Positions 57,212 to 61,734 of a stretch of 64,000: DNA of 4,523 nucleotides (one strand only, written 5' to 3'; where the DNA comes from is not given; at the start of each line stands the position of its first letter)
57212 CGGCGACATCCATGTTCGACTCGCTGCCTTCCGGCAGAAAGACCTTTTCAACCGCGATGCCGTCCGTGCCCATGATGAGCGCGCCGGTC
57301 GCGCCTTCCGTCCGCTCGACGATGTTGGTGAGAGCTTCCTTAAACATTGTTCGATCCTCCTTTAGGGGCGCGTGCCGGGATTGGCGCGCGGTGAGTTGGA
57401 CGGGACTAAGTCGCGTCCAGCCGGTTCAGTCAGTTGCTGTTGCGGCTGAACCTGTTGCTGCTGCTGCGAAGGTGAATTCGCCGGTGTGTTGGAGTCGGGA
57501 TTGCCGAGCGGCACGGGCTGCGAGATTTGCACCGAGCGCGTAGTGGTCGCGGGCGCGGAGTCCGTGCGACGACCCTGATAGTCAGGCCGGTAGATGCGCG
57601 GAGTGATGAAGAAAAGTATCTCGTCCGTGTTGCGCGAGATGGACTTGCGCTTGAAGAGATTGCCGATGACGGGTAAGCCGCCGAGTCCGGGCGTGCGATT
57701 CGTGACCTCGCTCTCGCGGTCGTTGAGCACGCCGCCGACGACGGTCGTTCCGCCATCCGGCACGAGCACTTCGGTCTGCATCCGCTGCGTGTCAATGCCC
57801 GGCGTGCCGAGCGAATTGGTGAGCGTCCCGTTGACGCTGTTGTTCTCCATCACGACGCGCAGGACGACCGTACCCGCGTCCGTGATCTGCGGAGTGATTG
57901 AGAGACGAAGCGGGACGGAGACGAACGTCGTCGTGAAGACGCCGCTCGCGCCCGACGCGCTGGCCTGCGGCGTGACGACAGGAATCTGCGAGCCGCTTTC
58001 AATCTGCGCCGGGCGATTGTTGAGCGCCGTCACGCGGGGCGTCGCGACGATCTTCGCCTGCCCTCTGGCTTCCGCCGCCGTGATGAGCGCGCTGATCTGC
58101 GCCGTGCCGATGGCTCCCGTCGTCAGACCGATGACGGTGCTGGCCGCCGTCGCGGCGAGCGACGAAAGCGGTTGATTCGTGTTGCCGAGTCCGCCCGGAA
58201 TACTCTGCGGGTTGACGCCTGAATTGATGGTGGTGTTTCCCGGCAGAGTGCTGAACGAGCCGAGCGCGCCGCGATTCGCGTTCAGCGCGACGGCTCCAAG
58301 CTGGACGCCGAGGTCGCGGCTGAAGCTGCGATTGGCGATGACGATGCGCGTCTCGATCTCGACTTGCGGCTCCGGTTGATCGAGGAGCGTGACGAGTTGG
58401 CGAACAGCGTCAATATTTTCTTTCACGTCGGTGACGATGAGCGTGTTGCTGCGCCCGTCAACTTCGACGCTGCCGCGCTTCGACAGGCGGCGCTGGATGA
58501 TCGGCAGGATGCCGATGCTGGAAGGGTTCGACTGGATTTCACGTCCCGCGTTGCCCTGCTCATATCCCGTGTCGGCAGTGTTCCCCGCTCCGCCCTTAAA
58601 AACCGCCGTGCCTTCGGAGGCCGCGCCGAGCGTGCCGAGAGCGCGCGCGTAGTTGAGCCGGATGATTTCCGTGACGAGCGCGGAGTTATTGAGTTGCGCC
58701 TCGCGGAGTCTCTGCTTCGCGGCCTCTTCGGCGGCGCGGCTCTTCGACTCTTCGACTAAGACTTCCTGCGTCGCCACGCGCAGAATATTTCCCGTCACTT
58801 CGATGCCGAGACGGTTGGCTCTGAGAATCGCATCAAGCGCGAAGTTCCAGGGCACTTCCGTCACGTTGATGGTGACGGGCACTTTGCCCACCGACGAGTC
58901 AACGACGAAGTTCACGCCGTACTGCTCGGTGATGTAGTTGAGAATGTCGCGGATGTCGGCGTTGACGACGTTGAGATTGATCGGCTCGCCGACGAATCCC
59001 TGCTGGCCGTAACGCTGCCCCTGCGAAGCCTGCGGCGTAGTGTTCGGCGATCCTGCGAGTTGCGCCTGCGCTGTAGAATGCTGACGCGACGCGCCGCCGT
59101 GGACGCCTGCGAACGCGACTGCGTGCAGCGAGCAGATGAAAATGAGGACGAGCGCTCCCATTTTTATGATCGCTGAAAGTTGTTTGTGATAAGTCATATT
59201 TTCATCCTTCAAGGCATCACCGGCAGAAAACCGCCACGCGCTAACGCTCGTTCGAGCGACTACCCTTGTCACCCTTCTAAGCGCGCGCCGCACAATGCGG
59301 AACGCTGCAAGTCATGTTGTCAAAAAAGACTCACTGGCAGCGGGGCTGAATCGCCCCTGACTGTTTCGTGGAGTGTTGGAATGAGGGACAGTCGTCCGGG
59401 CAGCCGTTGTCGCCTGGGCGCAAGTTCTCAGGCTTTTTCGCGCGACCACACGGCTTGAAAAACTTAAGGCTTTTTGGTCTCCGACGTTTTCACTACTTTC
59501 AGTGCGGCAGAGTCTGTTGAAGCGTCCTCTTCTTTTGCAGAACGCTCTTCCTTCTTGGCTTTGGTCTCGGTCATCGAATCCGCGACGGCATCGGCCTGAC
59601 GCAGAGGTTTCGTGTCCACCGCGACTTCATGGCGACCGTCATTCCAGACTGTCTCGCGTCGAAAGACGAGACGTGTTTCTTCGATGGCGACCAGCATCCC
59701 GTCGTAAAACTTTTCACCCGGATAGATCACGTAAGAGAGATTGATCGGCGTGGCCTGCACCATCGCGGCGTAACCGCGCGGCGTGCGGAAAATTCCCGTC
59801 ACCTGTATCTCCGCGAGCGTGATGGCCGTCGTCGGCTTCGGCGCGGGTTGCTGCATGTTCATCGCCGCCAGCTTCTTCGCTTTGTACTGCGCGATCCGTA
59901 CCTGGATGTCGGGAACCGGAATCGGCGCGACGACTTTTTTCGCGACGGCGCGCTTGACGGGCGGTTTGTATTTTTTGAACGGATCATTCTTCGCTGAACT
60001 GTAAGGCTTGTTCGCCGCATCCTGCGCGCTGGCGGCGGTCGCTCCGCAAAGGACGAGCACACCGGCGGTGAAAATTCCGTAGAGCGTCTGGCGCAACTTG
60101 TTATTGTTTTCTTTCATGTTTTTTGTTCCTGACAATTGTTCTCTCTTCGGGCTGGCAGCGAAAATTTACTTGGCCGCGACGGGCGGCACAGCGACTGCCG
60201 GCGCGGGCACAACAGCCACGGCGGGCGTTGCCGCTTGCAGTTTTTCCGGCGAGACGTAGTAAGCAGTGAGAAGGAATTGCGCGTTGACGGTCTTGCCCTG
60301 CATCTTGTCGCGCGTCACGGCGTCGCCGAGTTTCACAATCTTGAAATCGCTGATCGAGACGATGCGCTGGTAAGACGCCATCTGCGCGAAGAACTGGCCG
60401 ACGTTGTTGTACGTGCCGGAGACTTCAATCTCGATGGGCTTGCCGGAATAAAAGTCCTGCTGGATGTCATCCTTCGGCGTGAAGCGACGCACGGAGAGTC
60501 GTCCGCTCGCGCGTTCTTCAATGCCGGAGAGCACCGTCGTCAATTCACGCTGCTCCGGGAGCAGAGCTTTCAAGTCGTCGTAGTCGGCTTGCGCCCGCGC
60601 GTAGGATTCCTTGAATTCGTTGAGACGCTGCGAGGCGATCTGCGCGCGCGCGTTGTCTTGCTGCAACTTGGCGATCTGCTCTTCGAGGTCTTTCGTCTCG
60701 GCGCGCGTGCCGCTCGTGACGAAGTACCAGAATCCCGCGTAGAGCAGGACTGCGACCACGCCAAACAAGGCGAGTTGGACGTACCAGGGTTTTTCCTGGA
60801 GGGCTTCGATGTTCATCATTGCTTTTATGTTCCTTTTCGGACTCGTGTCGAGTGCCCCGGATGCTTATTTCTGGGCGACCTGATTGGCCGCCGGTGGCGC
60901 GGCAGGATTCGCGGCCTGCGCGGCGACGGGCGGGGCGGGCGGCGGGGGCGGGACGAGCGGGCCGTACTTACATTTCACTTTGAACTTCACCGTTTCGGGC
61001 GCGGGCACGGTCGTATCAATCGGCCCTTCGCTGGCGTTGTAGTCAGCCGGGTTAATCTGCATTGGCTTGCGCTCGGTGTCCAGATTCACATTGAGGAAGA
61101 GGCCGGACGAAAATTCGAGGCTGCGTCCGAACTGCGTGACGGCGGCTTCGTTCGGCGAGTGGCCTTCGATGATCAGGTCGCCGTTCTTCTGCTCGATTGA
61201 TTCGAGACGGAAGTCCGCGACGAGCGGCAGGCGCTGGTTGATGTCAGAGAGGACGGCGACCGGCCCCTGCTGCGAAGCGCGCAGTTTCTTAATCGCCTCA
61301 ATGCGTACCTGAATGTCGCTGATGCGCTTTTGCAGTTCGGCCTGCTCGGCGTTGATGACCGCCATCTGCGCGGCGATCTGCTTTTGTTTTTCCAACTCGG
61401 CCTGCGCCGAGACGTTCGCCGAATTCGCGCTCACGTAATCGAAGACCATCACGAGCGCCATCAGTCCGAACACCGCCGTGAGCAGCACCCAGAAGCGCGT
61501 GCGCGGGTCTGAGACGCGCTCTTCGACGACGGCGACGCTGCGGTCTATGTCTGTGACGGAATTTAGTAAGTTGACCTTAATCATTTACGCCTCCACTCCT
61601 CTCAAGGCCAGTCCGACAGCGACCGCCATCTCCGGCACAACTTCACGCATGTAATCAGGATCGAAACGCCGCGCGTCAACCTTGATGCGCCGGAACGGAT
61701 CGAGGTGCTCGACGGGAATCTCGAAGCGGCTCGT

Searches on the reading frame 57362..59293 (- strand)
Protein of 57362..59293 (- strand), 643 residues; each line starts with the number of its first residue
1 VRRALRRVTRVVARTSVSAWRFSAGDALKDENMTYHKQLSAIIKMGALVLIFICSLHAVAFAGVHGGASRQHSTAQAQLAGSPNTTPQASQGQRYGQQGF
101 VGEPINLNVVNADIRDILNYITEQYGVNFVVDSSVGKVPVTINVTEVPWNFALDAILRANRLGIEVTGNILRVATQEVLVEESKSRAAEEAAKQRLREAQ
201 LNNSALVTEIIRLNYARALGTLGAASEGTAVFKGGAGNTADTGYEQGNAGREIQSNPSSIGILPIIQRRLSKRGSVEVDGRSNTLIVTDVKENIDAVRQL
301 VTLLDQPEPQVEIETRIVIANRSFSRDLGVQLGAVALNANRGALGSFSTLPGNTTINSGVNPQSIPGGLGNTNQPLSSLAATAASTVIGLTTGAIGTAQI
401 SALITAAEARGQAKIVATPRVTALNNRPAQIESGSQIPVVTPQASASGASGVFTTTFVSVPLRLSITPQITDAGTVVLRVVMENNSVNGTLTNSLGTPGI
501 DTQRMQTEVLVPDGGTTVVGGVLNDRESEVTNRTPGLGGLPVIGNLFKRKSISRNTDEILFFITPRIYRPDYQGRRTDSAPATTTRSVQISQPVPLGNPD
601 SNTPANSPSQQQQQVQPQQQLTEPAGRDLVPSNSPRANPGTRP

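Call 10: search_protein_families(library=pfam, proteins=[window:57362-59293:-], max_evalue=0.001)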
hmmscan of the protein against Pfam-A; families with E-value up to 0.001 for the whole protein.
window:57362-59293:- (643 aa): 3 families
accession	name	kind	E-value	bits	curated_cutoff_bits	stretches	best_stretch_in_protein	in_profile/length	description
PF00263.26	Secretin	-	2.2e-43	148.2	27.5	1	406-568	1-168/169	Bacterial type II and III secretion system protein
PF03958.22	Secretin_N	-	3.5e-11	43.6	28.2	1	262-310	14-69/69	Bacterial type II/III secretion system short domain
PF07660.19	STN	-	2.8e-08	33.9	28.4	1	127-174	1-50/52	Secretin and TonB N terminus short domain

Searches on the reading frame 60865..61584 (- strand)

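Call 10: search_protein_families(library=pfam, proteins=[window:60865-61584:-], max_evalue=0.001)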
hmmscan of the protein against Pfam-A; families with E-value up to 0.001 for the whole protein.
window:60865-61584:- (239 aa): 1 family
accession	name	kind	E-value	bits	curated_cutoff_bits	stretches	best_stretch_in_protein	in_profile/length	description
PF05137.18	PilN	-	9.8e-06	26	22.8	1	111-170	2-58/78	Fimbrial assembly protein (PilN)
